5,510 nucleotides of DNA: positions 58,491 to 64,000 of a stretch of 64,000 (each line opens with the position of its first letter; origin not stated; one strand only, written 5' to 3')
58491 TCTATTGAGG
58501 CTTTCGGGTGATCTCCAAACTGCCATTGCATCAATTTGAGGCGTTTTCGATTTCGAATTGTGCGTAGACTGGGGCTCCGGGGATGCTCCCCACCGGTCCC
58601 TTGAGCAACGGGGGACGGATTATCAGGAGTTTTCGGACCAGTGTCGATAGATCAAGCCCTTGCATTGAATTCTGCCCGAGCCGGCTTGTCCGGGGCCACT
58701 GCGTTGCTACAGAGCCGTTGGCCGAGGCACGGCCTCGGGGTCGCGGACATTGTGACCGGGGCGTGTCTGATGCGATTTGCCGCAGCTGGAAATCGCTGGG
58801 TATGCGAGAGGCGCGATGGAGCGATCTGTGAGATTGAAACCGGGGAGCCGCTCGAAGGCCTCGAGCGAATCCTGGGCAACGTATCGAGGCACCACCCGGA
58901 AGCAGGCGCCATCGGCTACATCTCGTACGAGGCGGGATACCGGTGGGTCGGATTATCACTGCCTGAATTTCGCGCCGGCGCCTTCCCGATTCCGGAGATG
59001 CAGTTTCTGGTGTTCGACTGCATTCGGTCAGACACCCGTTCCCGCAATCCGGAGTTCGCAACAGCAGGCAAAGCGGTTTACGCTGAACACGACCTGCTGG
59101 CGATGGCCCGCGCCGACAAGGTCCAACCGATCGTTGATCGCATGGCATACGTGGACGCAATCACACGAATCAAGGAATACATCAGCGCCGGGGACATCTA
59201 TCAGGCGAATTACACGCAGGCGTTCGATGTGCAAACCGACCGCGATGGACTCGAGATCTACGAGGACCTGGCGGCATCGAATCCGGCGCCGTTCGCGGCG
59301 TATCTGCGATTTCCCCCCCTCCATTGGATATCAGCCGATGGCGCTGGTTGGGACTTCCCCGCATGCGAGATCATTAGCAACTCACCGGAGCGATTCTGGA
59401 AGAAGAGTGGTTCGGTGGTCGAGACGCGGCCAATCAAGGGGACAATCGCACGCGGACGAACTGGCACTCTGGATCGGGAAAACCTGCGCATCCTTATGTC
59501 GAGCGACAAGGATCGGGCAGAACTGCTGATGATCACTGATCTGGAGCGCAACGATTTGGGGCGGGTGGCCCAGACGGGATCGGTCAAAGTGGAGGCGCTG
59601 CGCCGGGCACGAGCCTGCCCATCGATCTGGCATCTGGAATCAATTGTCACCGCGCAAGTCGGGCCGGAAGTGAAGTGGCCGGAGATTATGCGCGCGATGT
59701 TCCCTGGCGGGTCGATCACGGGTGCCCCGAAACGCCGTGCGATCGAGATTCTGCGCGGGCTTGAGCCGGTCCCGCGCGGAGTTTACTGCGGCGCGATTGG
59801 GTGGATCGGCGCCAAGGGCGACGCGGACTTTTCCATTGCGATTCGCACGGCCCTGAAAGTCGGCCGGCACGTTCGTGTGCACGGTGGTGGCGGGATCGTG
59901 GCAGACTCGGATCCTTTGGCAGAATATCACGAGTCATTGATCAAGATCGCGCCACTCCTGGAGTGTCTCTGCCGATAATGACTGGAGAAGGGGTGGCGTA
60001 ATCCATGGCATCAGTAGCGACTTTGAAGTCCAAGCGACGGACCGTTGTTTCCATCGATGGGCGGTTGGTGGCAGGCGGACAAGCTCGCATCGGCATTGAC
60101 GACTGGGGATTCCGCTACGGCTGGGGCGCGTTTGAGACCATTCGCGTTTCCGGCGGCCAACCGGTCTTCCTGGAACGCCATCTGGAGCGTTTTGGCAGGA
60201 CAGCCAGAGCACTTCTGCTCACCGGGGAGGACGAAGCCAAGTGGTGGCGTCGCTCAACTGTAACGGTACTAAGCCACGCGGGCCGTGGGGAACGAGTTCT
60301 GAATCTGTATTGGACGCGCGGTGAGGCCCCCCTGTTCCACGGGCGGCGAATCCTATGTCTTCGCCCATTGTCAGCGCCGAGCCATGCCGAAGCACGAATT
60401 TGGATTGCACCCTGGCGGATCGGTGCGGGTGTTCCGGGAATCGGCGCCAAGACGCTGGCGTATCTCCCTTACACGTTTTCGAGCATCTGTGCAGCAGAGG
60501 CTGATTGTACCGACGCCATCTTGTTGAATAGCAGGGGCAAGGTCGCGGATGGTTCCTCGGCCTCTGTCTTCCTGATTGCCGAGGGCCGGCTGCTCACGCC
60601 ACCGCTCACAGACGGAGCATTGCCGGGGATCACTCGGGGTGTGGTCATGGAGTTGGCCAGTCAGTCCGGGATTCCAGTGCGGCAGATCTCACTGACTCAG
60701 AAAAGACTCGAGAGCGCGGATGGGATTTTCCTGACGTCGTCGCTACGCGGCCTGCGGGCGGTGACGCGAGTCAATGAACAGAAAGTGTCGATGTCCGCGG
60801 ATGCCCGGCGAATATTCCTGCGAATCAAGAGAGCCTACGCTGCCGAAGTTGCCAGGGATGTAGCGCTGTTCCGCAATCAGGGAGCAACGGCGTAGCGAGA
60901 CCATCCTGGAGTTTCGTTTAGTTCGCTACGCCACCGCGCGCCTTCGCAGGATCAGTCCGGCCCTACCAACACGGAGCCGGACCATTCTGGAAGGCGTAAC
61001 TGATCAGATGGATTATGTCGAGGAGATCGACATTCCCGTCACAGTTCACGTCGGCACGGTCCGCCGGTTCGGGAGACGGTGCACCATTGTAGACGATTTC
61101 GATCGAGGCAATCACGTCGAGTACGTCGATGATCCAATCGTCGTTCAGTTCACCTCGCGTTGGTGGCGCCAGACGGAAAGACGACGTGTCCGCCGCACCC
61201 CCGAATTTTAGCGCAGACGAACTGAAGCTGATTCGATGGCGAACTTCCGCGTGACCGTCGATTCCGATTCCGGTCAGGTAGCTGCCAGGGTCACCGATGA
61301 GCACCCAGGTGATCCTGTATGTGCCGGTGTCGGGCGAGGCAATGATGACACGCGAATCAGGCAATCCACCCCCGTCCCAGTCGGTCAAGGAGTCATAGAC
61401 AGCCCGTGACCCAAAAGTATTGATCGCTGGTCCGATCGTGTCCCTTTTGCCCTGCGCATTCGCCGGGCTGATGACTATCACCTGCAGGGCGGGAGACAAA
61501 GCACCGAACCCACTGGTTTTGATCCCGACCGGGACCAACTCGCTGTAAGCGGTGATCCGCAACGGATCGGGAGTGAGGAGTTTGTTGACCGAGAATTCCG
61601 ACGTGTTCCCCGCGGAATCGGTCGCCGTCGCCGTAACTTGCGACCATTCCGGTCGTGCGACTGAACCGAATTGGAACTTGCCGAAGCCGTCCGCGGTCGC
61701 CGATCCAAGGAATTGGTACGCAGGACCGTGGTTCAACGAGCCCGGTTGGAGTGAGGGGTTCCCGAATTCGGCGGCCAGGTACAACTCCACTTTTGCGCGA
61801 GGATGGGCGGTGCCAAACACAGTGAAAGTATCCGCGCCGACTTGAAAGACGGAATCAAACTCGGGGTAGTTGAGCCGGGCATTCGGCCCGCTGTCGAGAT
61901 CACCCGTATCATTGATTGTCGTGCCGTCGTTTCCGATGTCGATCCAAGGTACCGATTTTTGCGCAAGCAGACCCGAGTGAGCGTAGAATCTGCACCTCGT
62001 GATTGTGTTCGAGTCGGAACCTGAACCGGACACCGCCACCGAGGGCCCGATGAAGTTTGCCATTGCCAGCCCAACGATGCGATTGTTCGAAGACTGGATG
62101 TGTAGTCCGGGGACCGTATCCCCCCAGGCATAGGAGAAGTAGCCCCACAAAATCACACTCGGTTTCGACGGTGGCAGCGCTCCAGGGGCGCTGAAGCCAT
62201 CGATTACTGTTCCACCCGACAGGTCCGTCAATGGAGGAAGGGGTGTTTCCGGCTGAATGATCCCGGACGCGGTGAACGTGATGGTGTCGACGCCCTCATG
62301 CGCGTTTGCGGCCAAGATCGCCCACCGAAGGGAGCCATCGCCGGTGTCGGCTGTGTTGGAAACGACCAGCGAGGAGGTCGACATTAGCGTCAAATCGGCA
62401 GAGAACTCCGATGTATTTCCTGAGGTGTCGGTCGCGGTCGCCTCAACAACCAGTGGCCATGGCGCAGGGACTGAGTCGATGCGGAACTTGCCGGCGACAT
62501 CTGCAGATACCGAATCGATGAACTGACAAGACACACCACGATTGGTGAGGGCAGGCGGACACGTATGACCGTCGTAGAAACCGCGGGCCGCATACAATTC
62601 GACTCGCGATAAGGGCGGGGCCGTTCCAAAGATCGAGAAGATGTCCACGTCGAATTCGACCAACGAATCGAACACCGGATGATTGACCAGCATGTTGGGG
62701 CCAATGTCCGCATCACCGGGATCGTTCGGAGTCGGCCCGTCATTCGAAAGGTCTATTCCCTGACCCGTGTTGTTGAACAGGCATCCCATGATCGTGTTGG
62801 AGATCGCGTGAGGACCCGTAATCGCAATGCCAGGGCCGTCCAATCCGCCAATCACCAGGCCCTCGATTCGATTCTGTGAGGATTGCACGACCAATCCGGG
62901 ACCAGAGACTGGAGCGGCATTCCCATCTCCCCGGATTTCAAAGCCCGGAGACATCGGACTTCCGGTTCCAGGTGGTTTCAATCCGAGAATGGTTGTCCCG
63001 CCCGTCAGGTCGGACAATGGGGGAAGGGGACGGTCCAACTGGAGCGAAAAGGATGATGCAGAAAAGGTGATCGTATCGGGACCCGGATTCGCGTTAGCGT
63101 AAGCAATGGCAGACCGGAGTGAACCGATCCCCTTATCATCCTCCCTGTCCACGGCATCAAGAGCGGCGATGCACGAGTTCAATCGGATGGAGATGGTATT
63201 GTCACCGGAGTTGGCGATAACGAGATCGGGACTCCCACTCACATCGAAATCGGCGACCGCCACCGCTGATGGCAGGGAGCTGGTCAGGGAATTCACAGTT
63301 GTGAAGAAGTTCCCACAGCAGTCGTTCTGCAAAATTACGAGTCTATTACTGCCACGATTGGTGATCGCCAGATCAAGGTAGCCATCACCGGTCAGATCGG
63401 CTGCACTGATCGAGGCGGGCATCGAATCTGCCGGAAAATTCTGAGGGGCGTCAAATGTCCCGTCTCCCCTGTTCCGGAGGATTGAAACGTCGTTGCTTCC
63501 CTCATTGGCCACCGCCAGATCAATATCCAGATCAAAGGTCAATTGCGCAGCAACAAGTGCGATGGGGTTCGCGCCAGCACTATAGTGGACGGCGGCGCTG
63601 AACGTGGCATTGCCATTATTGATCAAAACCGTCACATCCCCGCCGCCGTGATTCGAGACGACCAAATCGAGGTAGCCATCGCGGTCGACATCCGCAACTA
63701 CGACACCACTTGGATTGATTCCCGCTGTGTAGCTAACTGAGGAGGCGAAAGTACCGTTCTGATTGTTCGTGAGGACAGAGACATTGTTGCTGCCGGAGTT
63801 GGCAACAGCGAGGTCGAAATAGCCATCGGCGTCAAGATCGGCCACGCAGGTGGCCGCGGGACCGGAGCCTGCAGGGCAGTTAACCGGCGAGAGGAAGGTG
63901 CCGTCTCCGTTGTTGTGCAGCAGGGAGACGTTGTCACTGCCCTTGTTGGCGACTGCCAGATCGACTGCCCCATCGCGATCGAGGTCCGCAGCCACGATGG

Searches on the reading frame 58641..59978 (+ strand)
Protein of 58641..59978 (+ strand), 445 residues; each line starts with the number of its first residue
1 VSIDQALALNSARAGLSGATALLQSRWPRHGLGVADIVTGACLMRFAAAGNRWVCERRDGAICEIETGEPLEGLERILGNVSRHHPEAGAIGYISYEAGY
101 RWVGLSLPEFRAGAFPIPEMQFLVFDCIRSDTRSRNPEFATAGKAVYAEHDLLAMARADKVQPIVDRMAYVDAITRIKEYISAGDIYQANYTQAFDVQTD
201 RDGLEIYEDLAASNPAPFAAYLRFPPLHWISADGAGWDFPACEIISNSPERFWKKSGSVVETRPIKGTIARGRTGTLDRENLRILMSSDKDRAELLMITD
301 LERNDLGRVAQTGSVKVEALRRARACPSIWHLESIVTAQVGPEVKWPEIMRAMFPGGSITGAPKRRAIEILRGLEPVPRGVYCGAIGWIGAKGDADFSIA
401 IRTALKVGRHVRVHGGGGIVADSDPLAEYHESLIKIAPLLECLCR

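Call 31: search_protein_families(library=pfam, proteins=[window:58641-59978:+], max_evalue=0.001)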
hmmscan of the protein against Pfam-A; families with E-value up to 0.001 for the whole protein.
window:58641-59978:+ (445 aa): 1 family
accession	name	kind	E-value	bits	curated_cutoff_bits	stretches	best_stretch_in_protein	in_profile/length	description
PF00425.24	Chorismate_bind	-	8.2e-80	268.5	27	1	168-435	3-257/257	chorismate binding enzyme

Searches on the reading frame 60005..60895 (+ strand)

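Call 31: search_protein_families(library=pfam, proteins=[window:60005-60895:+], max_evalue=0.001)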
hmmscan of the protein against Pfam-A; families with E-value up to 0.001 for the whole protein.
window:60005-60895:+ (296 aa): 1 family
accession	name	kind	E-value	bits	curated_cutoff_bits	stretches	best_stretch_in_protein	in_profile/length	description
PF01063.24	Aminotran_4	-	8.8e-46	157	28.5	1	41-256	1-223/223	Amino-transferase class IV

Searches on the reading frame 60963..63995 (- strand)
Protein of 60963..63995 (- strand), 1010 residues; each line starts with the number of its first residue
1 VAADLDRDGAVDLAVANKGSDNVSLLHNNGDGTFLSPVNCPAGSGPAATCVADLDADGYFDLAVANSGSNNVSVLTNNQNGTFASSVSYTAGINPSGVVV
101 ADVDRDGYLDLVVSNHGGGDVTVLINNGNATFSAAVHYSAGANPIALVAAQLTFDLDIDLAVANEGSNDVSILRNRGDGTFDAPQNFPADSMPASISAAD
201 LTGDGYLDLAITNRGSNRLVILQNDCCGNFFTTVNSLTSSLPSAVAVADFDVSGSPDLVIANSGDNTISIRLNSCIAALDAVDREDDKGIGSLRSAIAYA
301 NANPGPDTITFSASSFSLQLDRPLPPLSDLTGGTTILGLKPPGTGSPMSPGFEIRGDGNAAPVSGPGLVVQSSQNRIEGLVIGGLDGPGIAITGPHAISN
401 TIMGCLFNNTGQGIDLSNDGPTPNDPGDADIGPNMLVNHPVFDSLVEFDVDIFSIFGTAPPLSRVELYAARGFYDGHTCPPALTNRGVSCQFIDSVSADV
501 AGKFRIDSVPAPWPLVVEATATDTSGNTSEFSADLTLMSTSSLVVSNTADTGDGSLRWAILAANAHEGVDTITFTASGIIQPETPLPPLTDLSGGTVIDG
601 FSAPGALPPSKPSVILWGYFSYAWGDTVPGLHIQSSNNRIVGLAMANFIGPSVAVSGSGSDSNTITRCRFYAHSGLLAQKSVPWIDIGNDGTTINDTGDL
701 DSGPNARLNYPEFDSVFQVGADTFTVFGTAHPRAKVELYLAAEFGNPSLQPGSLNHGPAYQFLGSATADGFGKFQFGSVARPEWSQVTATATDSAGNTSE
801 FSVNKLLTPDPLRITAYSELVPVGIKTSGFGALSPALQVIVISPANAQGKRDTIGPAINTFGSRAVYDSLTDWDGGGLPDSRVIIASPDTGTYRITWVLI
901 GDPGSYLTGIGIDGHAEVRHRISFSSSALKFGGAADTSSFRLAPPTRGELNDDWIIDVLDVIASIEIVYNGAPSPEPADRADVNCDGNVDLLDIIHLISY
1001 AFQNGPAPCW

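Call 4: search_protein_families(library=pfam, proteins=[window:60963-63995:-], max_evalue=1)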
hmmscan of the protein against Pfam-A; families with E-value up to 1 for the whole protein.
window:60963-63995:- (1010 aa): 7 families
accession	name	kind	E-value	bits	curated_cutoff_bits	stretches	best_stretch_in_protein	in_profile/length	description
PF13517.12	FG-GAP_3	-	7.5e-41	139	26.9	5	53-113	1-61/61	FG-GAP-like repeat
PF01839.29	FG-GAP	-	1.5e-17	63.5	22.1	4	193-216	2-25/37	FG-GAP repeat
PF17936.7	Big_6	-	2.9e-06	27.9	27.6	1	761-800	35-75/83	Bacterial Ig domain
PF00404.24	Dockerin_1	-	0.00032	21.3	22.9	1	950-1000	4-55/57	Dockerin type I domain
PF00036.39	EF-hand_1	-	0.024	14.6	25.4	0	101-110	9-18/29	EF hand domain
PF19077.6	Big_13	-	0.75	10.7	27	0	786-802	78-94/102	Bacterial Ig-like domain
PF13202.12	EF-hand_5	-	0.88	9.6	25.9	0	2-13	7-18/25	EF hand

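Call 68: find_homologous_proteins(query=window:60963-63995:-, max_evalue=1e-10)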
Query window:60963-63995:- (1010 aa): 5170 proteins with E <= 1e-10 among 8000 candidates; the best 120 are listed.
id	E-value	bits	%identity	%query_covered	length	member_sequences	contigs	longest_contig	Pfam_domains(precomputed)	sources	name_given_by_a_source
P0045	0.0e+0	2419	100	100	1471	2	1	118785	PF01839.30,PF13517.13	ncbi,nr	ncbi:MAG: VCBS repeat-containing protein [candidate division Zixibacteria bacterium]|nr:VCBS repeat-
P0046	0.0e+0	1038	52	46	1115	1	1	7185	PF01839.30,PF13517.13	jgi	-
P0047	0.0e+0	1023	59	46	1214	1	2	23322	PF01839.30,PF13229.13,PF13517.13,PF27905.1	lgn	-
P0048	4.8e-296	1003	47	27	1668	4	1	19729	PF01839.30,PF13517.13,PF14783.13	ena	-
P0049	2.1e-280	951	53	46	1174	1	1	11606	PF01839.30,PF13517.13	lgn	-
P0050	5.8e-224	764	56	45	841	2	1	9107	PF01839.30,PF13517.13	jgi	jgi:hypothetical protein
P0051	8.9e-220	751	57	46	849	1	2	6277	PF01839.30,PF13517.13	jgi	jgi:hypothetical protein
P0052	2.6e-217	742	39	30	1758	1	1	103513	PF01839.30,PF13517.13,PF00395.26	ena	-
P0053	1.6e-215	736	43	27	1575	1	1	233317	PF01839.30,PF13517.13,PF00395.26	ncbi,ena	-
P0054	1.3e-213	730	54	47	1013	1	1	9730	PF01839.30,PF13517.13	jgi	jgi:hypothetical protein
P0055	1.4e-212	727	43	27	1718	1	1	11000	PF01839.30,PF16743.11,PF13517.13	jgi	jgi:hypothetical protein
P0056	7.2e-207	708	47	27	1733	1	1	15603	PF01839.30,PF13205.13,PF13517.13,PF18962.8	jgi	-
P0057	2.8e-202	693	44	27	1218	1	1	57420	PF01839.30,PF13517.13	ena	-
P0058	1.2e-199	684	53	46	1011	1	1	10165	PF01839.30,PF13517.13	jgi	jgi:hypothetical protein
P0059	6.5e-199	682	35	26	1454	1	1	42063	PF01839.30,PF13517.13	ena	-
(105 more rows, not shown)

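Call 72: search_protein_families(library=ncbifam, proteins=[window:60963-63995:-], max_evalue=0.01)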
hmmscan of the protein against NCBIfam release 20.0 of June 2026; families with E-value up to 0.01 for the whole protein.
window:60963-63995:- (1010 aa): 4 families
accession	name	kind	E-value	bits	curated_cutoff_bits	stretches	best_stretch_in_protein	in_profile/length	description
NF047539.1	XAC2610_fam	domain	0.0013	19.2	35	0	51-94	3-51/89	XAC2610-related protein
NF047446.1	barrel_OmpL47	domain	0.0034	17.8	40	0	785-801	45-61/68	OmpL47-type beta-barrel domain-containing protein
NF052323.1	T9SSA_dep_M6i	equivalog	0.0046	14.9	600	0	3-85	792-875/1043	T9SS-dependent M6-like inactivated metalloprotease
NF045522.1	MXAN_2561_fam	equivalog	0.0069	15.9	150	0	786-809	235-258/304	MXAN_2561 family MXYO-CTERM-anchored protein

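Call 103: find_encoding_contigs(protein=P0045, flank=10000, max_places=2)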
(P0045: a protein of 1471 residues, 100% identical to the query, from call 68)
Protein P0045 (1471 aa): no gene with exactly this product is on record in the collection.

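Call 105: find_encoding_contigs(protein=P0047, flank=10000, max_places=2)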
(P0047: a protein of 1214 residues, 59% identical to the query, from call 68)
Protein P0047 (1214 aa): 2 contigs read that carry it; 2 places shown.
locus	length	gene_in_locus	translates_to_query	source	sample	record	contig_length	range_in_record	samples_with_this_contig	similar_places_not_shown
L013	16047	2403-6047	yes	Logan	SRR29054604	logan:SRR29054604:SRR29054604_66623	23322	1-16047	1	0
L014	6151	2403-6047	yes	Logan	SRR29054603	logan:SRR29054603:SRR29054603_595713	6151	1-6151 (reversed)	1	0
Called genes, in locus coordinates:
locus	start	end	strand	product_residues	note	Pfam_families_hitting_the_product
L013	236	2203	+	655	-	PF00069:Pkinase, PF01636:APH (faint), PF07714:PK_Tyr_Ser-Thr, PF13371:TPR_9 (faint), PF07719:TPR_2 (faint), PF25063:ARM_TT21_C (faint), PF00515:TPR_1 (weak), PF14559:TPR_19 (weak), +6 more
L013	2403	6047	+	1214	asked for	PF01839:FG-GAP, PF13517:FG-GAP_3, PF27905:Lanti_SCO0268 (faint), PF13517:FG-GAP_3, PF13229:Beta_helix (weak)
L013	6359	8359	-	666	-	PF01551:Peptidase_M23, PF19077:Big_13 (faint)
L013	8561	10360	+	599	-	PF13623:SurA_N_2, PF13624:SurA_N_3, PF13145:Rotamase_2, PF00639:Rotamase, PF13616:Rotamase_3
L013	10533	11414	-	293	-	PF02401:LYTB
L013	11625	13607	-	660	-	PF13292:DXP_synthase_N, PF02775:TPP_enzyme_C (faint), PF02779:Transket_pyr, PF02780:Transketolase_C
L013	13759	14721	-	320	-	PF01791:DeoC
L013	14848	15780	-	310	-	PF08331:QueG_DUF1730, PF00037:Fer4 (faint), PF13484:Fer4_16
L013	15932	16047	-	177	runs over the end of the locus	PF11136:DUF2889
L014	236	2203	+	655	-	PF00069:Pkinase, PF01636:APH (faint), PF07714:PK_Tyr_Ser-Thr, PF13371:TPR_9 (faint), PF07719:TPR_2 (faint), PF25063:ARM_TT21_C (faint), PF00515:TPR_1 (weak), PF14559:TPR_19 (weak), +6 more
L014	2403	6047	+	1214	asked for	PF01839:FG-GAP, PF13517:FG-GAP_3, PF27905:Lanti_SCO0268 (faint), PF13517:FG-GAP_3, PF13229:Beta_helix (weak)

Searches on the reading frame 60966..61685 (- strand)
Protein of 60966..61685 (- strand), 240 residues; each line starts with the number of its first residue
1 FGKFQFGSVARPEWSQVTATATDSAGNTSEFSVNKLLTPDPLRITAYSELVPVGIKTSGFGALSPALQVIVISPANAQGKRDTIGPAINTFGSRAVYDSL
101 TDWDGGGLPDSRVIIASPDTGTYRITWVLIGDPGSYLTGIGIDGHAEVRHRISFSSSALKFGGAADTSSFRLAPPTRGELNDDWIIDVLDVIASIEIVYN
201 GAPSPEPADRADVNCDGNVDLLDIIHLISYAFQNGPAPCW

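Call 101: predict_structure(alignment_id=A9)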
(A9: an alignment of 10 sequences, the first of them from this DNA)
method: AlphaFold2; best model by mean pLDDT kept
length: 240 residues; sequences in the alignment: 10
mean_pLDDT: 51.1   pTM: 0.41
mean pLDDT of the five models: 51.1, 49.6, 49.5, 49.3, 49.1
residues with pLDDT >= 90: 0; 70-90: 22; 50-70: 98; < 50: 120
segments of 3 or more residues with pLDDT < 50: 1-40, 51-63, 87-90, 101-119, 157-161, 174-187, 192-210
pLDDT, mean of each block of 10 residues (from residue 1): 32 33 36 36 54 40 57 63 51 53 44 42 70 63 54 55 63 45 44 45 40 69 69 67
secondary structure, 60 per line:
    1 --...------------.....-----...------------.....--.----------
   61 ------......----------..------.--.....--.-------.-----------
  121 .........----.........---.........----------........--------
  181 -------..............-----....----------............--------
elements in order: E3-5 E18-22 E28-30 E43-47 E67-72 E94-98 E121-129 E134-142 E146-154 E165-172 H188-201 H207-210 H221-232
